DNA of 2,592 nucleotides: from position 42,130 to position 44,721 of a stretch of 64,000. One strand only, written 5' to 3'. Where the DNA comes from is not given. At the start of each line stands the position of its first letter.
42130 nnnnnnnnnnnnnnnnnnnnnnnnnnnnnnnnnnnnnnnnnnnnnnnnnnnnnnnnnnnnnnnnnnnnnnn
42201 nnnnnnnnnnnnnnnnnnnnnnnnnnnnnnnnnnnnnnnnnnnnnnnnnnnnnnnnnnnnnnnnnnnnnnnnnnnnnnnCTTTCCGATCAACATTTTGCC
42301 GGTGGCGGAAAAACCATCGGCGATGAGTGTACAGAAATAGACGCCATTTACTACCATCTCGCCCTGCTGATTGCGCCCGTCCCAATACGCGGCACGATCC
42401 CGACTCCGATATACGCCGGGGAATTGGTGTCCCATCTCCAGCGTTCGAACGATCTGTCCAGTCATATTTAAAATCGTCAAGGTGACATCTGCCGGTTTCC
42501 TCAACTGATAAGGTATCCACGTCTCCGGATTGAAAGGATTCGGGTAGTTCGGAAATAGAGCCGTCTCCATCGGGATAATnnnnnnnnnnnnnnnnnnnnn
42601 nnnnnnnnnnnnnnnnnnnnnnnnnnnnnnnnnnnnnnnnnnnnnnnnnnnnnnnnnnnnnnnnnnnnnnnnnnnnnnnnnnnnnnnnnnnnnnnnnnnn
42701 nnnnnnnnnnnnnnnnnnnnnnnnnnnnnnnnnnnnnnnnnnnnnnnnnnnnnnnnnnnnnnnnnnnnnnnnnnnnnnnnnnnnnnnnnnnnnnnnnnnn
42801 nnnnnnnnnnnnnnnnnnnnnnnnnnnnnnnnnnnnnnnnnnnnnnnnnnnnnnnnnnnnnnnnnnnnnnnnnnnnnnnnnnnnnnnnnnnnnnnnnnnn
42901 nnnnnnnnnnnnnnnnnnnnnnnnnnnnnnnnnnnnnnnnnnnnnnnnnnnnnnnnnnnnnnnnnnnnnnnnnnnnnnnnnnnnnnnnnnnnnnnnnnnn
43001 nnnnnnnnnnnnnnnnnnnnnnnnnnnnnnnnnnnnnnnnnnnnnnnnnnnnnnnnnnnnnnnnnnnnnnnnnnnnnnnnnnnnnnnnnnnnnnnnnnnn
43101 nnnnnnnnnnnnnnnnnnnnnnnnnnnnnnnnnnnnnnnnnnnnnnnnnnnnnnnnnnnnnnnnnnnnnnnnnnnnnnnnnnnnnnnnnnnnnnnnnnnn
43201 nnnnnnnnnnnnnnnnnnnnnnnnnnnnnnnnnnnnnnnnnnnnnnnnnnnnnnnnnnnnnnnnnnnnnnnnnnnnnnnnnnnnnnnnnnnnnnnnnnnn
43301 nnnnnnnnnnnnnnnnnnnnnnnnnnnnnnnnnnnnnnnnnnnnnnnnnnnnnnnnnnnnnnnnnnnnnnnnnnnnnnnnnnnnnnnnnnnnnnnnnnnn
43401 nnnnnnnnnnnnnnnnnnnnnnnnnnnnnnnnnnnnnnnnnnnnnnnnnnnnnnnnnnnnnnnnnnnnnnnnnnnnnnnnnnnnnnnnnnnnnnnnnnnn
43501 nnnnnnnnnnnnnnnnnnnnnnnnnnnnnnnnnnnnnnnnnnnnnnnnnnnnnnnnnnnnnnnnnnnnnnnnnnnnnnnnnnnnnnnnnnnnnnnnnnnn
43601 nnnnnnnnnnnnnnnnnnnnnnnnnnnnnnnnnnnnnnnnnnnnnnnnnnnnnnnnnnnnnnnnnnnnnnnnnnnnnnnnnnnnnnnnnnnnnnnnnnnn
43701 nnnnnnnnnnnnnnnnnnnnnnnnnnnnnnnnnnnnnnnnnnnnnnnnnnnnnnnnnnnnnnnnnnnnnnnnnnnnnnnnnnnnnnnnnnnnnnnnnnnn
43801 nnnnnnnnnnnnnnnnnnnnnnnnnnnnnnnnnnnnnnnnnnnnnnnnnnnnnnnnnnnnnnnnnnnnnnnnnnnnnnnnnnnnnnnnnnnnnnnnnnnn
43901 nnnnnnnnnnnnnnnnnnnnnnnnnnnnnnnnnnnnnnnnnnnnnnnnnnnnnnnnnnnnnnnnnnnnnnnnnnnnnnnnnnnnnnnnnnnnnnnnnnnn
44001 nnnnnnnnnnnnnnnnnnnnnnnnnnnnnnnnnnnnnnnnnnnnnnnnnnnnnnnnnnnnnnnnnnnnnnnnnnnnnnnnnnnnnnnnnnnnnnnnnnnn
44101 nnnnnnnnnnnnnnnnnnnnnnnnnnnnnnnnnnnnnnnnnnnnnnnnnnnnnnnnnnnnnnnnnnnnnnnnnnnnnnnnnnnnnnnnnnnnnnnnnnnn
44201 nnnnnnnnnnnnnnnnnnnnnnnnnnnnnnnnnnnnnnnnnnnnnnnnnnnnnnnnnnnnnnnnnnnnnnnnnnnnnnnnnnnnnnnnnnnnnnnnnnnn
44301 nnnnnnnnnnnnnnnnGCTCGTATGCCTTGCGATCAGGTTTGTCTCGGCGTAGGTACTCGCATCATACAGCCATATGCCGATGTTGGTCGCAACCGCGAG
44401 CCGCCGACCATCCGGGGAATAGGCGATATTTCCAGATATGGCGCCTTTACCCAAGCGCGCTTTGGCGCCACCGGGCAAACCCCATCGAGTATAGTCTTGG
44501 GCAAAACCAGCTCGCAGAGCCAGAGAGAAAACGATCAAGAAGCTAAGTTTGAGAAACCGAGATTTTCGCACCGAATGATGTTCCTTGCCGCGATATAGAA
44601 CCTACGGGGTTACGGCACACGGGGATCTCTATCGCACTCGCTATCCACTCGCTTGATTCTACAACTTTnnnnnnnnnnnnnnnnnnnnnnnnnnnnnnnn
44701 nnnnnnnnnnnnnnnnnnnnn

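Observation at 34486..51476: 17-kb head-to-tail array of seven paralogous secreted WD40 double-propeller proteins, each with a T9SS/FlgD-Ig-like C-terminal domain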

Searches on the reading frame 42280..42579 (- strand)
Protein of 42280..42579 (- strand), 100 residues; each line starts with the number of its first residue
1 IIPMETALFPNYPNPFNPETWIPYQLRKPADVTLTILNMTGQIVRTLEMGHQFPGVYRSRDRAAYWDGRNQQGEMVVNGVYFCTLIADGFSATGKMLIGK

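Call 41: search_solved_structures(query=A3, max_evalue=1, show_alignments=2)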
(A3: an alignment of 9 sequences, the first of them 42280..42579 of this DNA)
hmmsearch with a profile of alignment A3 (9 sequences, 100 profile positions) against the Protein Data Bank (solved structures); distinct sequences matched with E-value up to 1: 12.
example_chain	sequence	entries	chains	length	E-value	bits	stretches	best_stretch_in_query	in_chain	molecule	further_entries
7eh9_A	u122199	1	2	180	6.6e-07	32.9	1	25-89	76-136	Basal-body rod modification protein FlgD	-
7bhq_A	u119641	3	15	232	9.9e-07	32.3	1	25-89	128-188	Basal-body rod modification protein FlgD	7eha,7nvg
3osv_A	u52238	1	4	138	0.0039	20.7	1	29-84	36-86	Flagellar basal-body rod modification protein FlgD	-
8glj_D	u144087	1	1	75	0.023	18.3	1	74-97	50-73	Por secretion system C-terminal sorting domain-containing protein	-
1xf1_A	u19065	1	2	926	0.035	17.7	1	26-87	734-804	C5a peptidase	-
8bty_A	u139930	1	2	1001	0.045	17.4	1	26-87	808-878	C5a peptidase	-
3eif_A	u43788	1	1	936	0.092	16.4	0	26-87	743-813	C5a peptidase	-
7yzx_A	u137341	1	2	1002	0.11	16.1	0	26-87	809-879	C5a peptidase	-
7bj3_A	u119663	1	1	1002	0.11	16.1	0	26-87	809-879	C5a peptidase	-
3c12_A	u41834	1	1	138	0.27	14.9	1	32-90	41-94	Flagellar protein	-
1d2p_A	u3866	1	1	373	0.45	14.1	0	39-95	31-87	COLLAGEN ADHESIN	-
2h0e_A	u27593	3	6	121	0.5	14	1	34-97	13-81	Transthyretin-like protein pucM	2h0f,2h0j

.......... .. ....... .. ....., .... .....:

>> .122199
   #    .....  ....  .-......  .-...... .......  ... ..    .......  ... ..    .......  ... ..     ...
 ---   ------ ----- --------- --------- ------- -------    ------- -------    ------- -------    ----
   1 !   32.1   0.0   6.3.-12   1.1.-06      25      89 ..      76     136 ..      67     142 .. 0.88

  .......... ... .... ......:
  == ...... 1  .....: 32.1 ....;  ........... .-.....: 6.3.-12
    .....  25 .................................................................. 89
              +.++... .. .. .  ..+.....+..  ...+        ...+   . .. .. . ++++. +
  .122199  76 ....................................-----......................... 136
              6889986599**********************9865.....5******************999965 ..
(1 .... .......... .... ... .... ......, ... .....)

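Call 53: predict_structure(alignment_id=A3)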
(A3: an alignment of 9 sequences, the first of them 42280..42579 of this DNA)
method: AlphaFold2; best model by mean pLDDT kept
length: 100 residues; sequences in the alignment: 9
mean_pLDDT: 86.1   pTM: 0.78
mean pLDDT of the five models: 86.1, 79.4, 78.9, 76.7, 72.4
residues with pLDDT >= 90: 52; 70-90: 36; 50-70: 10; < 50: 2
segments of 3 or more residues with pLDDT < 50: none
pLDDT, mean of each block of 10 residues (from residue 1): 75 59 92 95 95 89 87 91 93 85
secondary structure, 60 per line:
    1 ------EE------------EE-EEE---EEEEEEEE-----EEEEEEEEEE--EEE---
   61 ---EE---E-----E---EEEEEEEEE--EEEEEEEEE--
elements in order: E24-26 E30-37 E43-52 E55-57 E79-87 E90-98

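Call 55: fold_search(model_id=the predicted structure, library=pdb)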
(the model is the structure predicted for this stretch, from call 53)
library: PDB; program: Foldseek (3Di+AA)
matches with E <= 10: 1521; with E <= 0.001: 15
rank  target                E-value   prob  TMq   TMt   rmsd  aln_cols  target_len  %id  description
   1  7eha_C                1.5e-04  1.00  0.62  0.40   7.2       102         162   29  Crystal structure of the flagellar hook cap from Salmonella enterica serovar Typhimurium (released 2021-11-24)
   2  7eha_B                1.5e-04  1.00  0.61  0.38   3.2        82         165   33  Crystal structure of the flagellar hook cap from Salmonella enterica serovar Typhimurium (released 2021-11-24)
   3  7eh9_A                1.9e-04  1.00  0.63  0.48   6.3        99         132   29  Crystal structure of the flagellar hook cap fragment from Salmonella enterica serovar Typhimurium (released 2021-11-24)
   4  7eha_E                2.8e-04  1.00  0.57  0.36   7.2       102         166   31  Crystal structure of the flagellar hook cap from Salmonella enterica serovar Typhimurium (released 2021-11-24)
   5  7bhq_B                2.8e-04  1.00  0.56  0.30   7.2       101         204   31  In situ assembled Salmonella FlgD hook cap complex (released 2021-05-05)
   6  7eh9_B                2.9e-04  1.00  0.58  0.44   5.5        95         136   28  Crystal structure of the flagellar hook cap fragment from Salmonella enterica serovar Typhimurium (released 2021-11-24)
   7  7eha_A                2.9e-04  1.00  0.58  0.34   7.2       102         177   31  Crystal structure of the flagellar hook cap from Salmonella enterica serovar Typhimurium (released 2021-11-24)
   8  7bhq_C                3.5e-04  1.00  0.62  0.33   7.1       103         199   29  In situ assembled Salmonella FlgD hook cap complex (released 2021-05-05)
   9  1xf1_A                3.8e-04  1.00  0.60  0.08   3.3        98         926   16  Structure of C5a peptidase- a key virulence factor from Streptococcus (released 2005-11-22)
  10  7bj3                  5.0e-04  1.00  0.58  0.07   5.7        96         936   16  ScpA from Streptococcus pyogenes, S512A active site mutant (released 2021-05-12)
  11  7bhq_D                5.0e-04  1.00  0.59  0.31   7.5       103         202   30  In situ assembled Salmonella FlgD hook cap complex (released 2021-05-05)
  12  7yzx_A                6.6e-04  1.00  0.57  0.07   5.7        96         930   16  ScpA from Streptococcus pyogenes, D783A mutant. (released 2022-08-31)
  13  7bhq_A                6.6e-04  1.00  0.52  0.28   7.6       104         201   31  In situ assembled Salmonella FlgD hook cap complex (released 2021-05-05)
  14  5m11                  7.3e-04  1.00  0.55  0.10   4.1        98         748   17  Structural and functional probing of PorZ, an essential bacterial surface component of the type-IX secretion system of h (released 2016-11-09)
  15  3eif                  9.0e-04  1.00  0.57  0.07   4.9        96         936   16  1.9 angstrom crystal structure of the active form of the C5a peptidase from Streptococcus pyogenes (ScpA) (released 2009-02-24)
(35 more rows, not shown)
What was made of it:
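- On T9SS type A sorting domain cargo (TIGR04183 / PF18962): Foldseek hits PorZ, PorU, 8gl8_D, 8glk_D, 8glj_D, the RgpB CTD and the mirolase CTD, but the FlgD Ig domain scores better (call 55).
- On FlgD flagellar hook cap protein: PDB FlgD 7eh9 scores E 6.6e-7 by sequence (call 41) and is the best fold match (call 55).
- Closest known: T9SS type A CTD cargo of Bacteroidota. Different: The CTD is closer to FlgD_ig (calls 41, 55).
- It also matches PorZ, PorU, T9SS substrate CTDs bound to SprA-PorV, and the RgpB CTD (calls 53, 55). By sequence and by fold the CTD is closer to the FlgD Ig domain than to solved T9SS CTDs (calls 41, 55). The CTD is closest to the FlgD Ig domain (calls 41, 55).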

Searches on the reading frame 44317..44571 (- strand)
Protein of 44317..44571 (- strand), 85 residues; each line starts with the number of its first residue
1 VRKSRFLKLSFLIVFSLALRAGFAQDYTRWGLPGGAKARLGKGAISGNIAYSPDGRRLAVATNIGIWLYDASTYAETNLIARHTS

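Call 70: search_protein_representatives(alignment_id=A5)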
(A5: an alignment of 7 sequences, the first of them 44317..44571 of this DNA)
Query: 7 sequences, 85 profile positions. Proteins with E-value up to 0.001 (for the whole library): 124155; up to 1e-10: 40677; up to 1e-30: 3073. The best 150 are listed.
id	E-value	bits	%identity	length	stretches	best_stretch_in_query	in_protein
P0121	2.0e-98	338.3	-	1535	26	9-82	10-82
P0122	7.0e-94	323.7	-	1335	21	1-82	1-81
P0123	1.1e-90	313.5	-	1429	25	18-84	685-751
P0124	1.0e-89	310.4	-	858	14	1-84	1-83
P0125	3.5e-86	299.0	-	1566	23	17-84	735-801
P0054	2.7e-83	289.8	-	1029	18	21-84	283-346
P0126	5.3e-83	288.8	-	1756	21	48-85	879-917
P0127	7.5e-83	288.4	-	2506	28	48-84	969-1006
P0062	8.7e-83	288.2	-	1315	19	18-84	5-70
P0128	1.0e-81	284.7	-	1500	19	43-84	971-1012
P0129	1.5e-80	281.0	-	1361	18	4-84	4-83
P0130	3.0e-79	276.8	-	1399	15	41-84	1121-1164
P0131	3.6e-78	273.4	-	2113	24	25-81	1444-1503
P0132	1.1e-76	268.7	-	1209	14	9-84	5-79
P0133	1.1e-76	268.6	-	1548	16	48-84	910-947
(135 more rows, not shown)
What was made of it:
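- Tried and rejected: It does show many proteins of 356-1900 aa whose best match is at residues 1-85 (call 70).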
